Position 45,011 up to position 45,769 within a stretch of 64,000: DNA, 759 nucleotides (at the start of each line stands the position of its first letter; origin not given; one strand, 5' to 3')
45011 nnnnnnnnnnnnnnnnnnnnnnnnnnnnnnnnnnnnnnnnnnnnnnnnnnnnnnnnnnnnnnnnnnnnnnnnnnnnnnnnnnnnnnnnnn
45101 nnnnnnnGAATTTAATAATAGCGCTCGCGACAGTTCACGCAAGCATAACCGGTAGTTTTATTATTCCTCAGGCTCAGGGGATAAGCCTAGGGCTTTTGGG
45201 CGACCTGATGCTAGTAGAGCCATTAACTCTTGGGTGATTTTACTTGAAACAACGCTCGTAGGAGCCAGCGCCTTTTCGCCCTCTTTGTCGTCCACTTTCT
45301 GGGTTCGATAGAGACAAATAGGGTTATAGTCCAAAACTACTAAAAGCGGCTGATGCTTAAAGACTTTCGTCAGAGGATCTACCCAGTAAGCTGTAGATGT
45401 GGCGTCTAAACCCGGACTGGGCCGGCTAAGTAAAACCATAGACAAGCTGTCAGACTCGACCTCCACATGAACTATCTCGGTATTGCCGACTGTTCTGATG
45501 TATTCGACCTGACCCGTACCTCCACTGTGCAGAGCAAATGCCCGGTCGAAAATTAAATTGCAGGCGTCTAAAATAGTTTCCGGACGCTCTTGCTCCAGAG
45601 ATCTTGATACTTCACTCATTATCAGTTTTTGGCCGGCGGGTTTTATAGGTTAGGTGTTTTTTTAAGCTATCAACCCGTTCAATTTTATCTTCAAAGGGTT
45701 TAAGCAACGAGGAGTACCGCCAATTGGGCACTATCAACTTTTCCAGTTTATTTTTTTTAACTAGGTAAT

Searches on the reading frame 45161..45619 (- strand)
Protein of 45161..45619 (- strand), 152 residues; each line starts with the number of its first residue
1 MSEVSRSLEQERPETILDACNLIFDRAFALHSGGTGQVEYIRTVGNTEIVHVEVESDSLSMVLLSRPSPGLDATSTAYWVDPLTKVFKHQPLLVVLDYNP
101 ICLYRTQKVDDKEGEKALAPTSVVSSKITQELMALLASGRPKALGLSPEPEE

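Call 3: search_protein_families(library=pfam, proteins=[window:45161-45619:-], max_evalue=0.1)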
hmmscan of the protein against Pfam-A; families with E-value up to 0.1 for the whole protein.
window:45161-45619:- (152 aa): 0 families

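Call 4: search_protein_families(library=padloc, proteins=[window:45161-45619:-], max_evalue=1)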
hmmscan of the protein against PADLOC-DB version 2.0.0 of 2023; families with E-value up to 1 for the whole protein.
window:45161-45619:- (152 aa): 0 families

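Call 5: search_protein_families(library=ncbifam, proteins=[window:45161-45619:-], max_evalue=0.1)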
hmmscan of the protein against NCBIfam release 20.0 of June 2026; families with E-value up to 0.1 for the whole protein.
window:45161-45619:- (152 aa): 0 families

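Call 6: find_encoding_contigs(protein=window:45161-45619:-, flank=10000, max_places=6)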
Protein window:45161-45619:- (152 aa): 1 contig read that carries it; 1 place shown.
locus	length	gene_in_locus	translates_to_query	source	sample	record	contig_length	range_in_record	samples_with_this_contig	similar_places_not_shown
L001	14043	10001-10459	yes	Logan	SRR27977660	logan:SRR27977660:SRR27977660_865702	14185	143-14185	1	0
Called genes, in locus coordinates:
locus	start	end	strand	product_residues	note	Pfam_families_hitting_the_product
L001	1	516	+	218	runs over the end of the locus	?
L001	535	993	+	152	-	PF00889:EF_TS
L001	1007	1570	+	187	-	PF01765:RRF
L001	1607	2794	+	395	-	PF02163:Peptidase_M50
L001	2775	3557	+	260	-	PF02517:Rce1-like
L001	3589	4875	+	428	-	PF00587:tRNA-synt_2b, PF03129:HGTP_anticodon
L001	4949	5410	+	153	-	PF03449:GreA_GreB_N, PF01272:GreA_GreB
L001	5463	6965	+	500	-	PF01921:tRNA-synt_1f, PF09334:tRNA-synt_1g (faint), PF19269:Anticodon_2 (weak)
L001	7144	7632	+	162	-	PF01625:PMSR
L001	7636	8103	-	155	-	PF01161:PBP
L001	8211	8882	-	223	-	PF00027:cNMP_binding, PF13545:HTH_Crp_2, PF00325:Crp (weak)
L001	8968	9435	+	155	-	-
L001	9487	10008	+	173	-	PF01936:NYN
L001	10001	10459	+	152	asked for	-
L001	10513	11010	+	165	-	PF01740:STAS (weak), PF13466:STAS_2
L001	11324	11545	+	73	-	PF04070:DUF378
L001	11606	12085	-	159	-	-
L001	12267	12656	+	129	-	PF06262:Zincin_1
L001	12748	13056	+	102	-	PF02325:CCB3_YggT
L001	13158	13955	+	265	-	PF12705:PDDEXK_1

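Call 10: find_homologous_proteins(query=window:45161-45619:-)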
Query window:45161-45619:- (152 aa): 1 proteins with E <= 0.001 among 64 candidates.
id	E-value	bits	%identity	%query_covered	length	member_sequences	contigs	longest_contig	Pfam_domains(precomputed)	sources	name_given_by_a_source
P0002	4.6e-93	326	100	100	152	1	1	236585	-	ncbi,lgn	ncbi:MAG: hypothetical protein WD877_03085 [Candidatus Saccharimonadales bacterium]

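Call 24: search_protein_representatives(protein=window:45161-45619:-)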
Query: 152 residues. Proteins with E-value up to 0.001 (for the whole library): 3; up to 1e-10: 1; up to 1e-30: 1. The best 3 are listed.
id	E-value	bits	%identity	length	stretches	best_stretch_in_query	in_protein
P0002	1.5e-93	326.1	100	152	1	1-152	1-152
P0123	5.0e-09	52.1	32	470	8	78-106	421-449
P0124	2.3e-07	46.7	36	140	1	7-115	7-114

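Call 27: find_encoding_contigs(protein=P0124, flank=10000, max_places=5)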
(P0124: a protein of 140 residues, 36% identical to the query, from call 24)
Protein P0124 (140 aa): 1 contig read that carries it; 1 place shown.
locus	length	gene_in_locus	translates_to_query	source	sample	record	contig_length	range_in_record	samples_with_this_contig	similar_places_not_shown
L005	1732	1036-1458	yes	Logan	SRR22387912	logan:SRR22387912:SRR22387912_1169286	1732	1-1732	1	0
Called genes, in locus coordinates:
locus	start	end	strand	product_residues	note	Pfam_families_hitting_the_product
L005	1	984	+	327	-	?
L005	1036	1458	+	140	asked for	-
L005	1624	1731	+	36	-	?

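Call 28: predict_structure(protein=window:45161-45619:-)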
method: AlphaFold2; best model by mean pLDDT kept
length: 152 residues; sequences in the alignment: 1
mean_pLDDT: 43.8   pTM: 0.31
mean pLDDT of the five models: 43.8, 38.7, 38.4, 36.1, 34.9
residues with pLDDT >= 90: 0; 70-90: 0; 50-70: 28; < 50: 124
segments of 3 or more residues with pLDDT < 50: 1-16, 30-33, 40-44, 46-48, 53-62, 64-92, 94-111, 114-152
pLDDT, mean of each block of 10 residues (from residue 1): 41 47 53 51 48 46 46 41 40 45 44 44 43 43 27 37
secondary structure, 60 per line:
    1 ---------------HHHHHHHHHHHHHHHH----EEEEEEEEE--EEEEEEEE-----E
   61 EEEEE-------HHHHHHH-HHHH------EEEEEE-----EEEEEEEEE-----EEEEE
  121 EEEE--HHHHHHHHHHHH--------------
elements in order: H16-31 E36-44 E47-54 E60-65 H73-79 H81-84 E91-96 E102-110 E116-124 H127-138

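Call 46: find_related_loci(query=window:45161-45619:-, collection=viral_contigs, flank=8000)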
Query window:45161-45619:- (152 aa) in viral_contigs; peptide patterns used: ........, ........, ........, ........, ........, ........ (x = any residue, [..] = any of these).
3 stretches matched a pattern, but none encodes a relative of the query by tblastn (E <= 1e-3).

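Call 49: find_related_loci(query=A1, collection=metagenome_contigs, flank=8000)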
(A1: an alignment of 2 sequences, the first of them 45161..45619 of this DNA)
Query A1 (152 aa) in metagenome_contigs; peptide patterns used: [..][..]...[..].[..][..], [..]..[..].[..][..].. (x = any residue, [..] = any of these).
101 stretches matched a pattern, but none encodes a relative of the query by tblastn (E <= 1e-3).

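Call 50: search_solved_structures(query=A1, max_evalue=10)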
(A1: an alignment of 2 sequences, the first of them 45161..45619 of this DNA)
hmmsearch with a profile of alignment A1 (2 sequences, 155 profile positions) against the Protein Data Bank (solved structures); distinct sequences matched with E-value up to 10: 4.
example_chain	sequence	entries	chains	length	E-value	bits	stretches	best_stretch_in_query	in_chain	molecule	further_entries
3ww8_A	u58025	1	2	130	0.045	16.6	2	25-85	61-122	Pizza3 protein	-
5chb_A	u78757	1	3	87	0.52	13.2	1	29-85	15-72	nvPizza2-S16H58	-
2nps_B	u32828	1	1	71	0.56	13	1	7-59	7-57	Syntaxin 13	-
3ww7_A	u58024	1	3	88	0.74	12.7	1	16-85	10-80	Pizza2 protein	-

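Call 61: search_protein_families(library=pfam, proteins=[window:45161-45619:-, P0124], max_evalue=10)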
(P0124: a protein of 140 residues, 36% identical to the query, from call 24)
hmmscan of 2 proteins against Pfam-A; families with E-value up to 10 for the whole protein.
window:45161-45619:- (152 aa): 0 families

P0124 (140 aa): 0 families

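Call 64: fold_search(model_id=the predicted structure, library=pdb)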
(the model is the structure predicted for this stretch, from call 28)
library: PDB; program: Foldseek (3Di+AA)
matches with E <= 10: 998; with E <= 0.001: 0
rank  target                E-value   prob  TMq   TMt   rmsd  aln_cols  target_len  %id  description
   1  2v0r_B                2.4e-03  0.91  0.27  0.19  14.0       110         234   16  crystal structure of a hairpin exchange variant (LTx) of the targeting LINE-1 retrotransposon endonuclease (released 2007-07-17)
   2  2v0r_A                6.7e-03  0.80  0.27  0.19  14.0       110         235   16  crystal structure of a hairpin exchange variant (LTx) of the targeting LINE-1 retrotransposon endonuclease (released 2007-07-17)
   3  9k6i_A                7.1e-03  0.82  0.27  0.05  14.2       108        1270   17  Structure of full-length human LINE-1 ORF2p with endogenous DNA and RNA/cDNA hybrid (released 2025-10-22)
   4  1vyb_B                8.1e-03  0.80  0.27  0.20  14.3       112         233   17  Endonuclease domain of human LINE1 ORF2p (released 2004-06-04)
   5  7n8k_B                8.7e-03  0.82  0.27  0.20  14.3       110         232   15  LINE-1 endonuclease domain complex with Mg (released 2021-10-13)
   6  9hdr_A                9.9e-03  0.82  0.27  0.05  14.4       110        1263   15  Human LINE-1 ORF2p target-primed reverse transcription complex with EN domain resolved (released 2025-03-12)
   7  8uw3_A                1.1e-02  0.77  0.28  0.05  14.0       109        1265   16  Human LINE-1 retrotransposon ORF2 protein engaged with template RNA in elongation state (released 2023-12-20)
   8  8sp7                  1.4e-02  0.77  0.27  0.20  14.3       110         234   15  LINE-1 retrotransposon endonuclease domain complex with tranexamic acid (released 2024-05-22)
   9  9qcc_M                1.7e-02  0.54  0.31  0.15  18.6       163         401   15  Activated XauSPARDA filament assembly with bound dsDNA substrate (released 2025-12-17)
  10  1vyb_A                1.9e-02  0.72  0.27  0.20  14.3       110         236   15  Endonuclease domain of human LINE1 ORF2p (released 2004-06-04)
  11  7fiv_B                2.4e-02  0.38  0.24  0.07  15.8       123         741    7  Crystal structure of the complex formed by Wolbachia cytoplasmic incompatibility factors CidA and CidBND1-ND2 from wPi (released 2022-04-06)
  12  7n8s_A                2.6e-02  0.63  0.27  0.20  14.2       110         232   16  LINE-1 endonuclease domain complex with DNA (released 2021-10-13)
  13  8sp5_A                2.8e-02  0.63  0.27  0.20  14.3       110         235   15  LINE-1 retrotransposon endonuclease domain complex with Mn2+ (released 2024-05-22)
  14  6jis                  3.1e-02  0.82  0.37  0.24   5.7       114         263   10  Crystal structure of the histidine racemase CntK in cobalt and nickel transporter system of staphylococcus aureus (released 2019-10-16)
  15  7fiw_A                4.1e-02  0.41  0.24  0.07   7.6        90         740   10  Crystal structure of the complex formed by Wolbachia cytoplasmic incompatibility factors CidAwMel(ST) and CidBND1-ND2  (released 2022-04-06)
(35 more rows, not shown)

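Call 70: search_dna_similar(query=window:45161-45619:-, collection=phages, mode=protein, max_evalue=0.01, max_rows=10)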
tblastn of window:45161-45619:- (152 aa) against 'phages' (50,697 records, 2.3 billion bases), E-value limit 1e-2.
No match.

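Call 76: search_protein_families(library=phrogs, proteins=[window:45161-45619:-], max_evalue=0.1)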
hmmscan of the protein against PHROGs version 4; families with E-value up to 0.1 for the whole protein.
window:45161-45619:- (152 aa): 0 families
